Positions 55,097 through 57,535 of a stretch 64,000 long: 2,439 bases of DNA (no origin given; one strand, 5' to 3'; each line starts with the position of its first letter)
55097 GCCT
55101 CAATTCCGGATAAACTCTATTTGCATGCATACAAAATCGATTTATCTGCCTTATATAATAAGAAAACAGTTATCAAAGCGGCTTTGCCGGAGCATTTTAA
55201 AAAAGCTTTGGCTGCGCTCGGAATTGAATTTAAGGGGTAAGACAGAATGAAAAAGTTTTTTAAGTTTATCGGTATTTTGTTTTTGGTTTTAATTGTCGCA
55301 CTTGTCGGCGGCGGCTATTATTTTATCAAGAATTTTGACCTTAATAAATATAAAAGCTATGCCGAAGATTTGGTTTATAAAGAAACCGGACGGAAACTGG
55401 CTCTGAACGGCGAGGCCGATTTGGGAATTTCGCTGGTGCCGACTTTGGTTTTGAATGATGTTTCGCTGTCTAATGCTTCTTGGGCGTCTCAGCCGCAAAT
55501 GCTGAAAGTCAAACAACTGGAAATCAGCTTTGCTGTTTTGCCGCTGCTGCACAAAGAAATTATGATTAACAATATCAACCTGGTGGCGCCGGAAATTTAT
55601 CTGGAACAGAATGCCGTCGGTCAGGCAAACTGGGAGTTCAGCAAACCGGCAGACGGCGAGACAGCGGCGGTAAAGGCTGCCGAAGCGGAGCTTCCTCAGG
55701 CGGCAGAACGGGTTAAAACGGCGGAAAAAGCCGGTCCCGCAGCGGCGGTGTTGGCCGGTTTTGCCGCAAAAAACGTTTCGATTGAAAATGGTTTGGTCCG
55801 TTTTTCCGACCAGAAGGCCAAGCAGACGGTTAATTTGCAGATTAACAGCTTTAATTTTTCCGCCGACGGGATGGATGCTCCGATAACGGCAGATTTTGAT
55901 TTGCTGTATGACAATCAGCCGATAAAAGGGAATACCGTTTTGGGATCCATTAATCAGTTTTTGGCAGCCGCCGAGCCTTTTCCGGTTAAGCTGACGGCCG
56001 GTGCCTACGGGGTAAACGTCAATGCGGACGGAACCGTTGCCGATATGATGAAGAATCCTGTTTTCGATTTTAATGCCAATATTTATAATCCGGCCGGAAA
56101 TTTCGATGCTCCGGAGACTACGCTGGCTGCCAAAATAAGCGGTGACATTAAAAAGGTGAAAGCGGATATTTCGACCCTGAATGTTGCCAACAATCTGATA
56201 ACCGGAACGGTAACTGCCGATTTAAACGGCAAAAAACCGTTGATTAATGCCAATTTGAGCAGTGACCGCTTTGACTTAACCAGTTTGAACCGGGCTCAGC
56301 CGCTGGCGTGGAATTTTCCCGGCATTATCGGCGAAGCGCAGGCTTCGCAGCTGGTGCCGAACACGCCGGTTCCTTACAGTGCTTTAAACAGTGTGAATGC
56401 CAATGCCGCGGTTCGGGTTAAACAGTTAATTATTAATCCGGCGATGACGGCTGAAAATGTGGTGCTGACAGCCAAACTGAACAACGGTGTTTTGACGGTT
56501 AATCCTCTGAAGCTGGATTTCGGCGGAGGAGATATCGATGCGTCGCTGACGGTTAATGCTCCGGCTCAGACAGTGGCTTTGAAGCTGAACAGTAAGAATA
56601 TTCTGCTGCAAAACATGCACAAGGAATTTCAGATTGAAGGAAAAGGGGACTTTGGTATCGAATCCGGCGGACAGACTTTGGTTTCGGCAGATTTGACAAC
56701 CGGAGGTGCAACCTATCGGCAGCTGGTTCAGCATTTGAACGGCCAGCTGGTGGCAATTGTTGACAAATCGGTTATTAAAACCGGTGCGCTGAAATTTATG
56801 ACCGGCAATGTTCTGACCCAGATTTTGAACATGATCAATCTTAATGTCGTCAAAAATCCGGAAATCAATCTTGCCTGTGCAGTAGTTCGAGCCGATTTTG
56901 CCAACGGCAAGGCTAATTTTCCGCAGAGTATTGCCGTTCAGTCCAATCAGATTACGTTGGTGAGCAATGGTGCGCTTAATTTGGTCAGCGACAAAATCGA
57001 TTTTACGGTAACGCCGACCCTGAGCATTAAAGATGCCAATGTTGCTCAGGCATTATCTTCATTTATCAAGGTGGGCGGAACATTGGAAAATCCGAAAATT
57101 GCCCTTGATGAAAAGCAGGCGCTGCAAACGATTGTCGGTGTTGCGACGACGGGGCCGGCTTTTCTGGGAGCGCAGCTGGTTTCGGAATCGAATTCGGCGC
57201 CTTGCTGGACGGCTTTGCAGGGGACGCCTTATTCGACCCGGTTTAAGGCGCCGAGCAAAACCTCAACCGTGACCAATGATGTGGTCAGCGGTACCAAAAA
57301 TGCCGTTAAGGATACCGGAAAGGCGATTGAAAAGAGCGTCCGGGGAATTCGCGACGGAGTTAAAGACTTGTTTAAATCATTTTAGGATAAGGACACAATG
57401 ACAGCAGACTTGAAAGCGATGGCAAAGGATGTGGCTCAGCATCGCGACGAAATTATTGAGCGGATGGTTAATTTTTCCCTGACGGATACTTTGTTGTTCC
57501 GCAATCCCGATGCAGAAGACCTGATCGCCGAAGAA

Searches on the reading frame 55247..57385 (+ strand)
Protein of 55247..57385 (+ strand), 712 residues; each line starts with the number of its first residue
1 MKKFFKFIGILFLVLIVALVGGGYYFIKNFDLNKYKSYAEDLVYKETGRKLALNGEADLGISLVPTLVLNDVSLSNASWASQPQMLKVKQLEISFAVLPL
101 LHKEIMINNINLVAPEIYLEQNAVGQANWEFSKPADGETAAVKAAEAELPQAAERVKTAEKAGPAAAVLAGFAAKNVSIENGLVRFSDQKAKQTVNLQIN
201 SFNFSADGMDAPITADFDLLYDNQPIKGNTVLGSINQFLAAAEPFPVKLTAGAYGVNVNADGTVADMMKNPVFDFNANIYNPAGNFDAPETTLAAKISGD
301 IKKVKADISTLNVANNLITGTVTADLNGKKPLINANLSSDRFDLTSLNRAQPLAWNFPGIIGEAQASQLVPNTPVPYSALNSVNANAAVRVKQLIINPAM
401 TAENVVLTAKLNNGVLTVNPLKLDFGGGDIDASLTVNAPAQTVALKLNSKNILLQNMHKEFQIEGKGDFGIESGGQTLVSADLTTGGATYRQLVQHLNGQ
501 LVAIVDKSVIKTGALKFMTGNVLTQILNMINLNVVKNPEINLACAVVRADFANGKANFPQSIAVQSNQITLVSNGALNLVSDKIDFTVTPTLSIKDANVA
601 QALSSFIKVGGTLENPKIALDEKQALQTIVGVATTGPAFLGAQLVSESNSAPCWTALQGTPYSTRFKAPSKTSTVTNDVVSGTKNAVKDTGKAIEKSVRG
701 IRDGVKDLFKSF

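Call 102: search_protein_families(library=pfam, proteins=[window:55247-57385:+], max_evalue=0.001)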
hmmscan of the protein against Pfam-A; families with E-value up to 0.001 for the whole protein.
window:55247-57385:+ (712 aa): 2 families
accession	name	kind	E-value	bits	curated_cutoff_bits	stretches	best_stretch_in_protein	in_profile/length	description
PF05170.20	AsmA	-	5.9e-37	128.2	29.8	2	1-201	1-189/607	AsmA family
PF05359.17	DUF748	-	1.5e-07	30.3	50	1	27-326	223-482/1037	Domain of Unknown Function (DUF748)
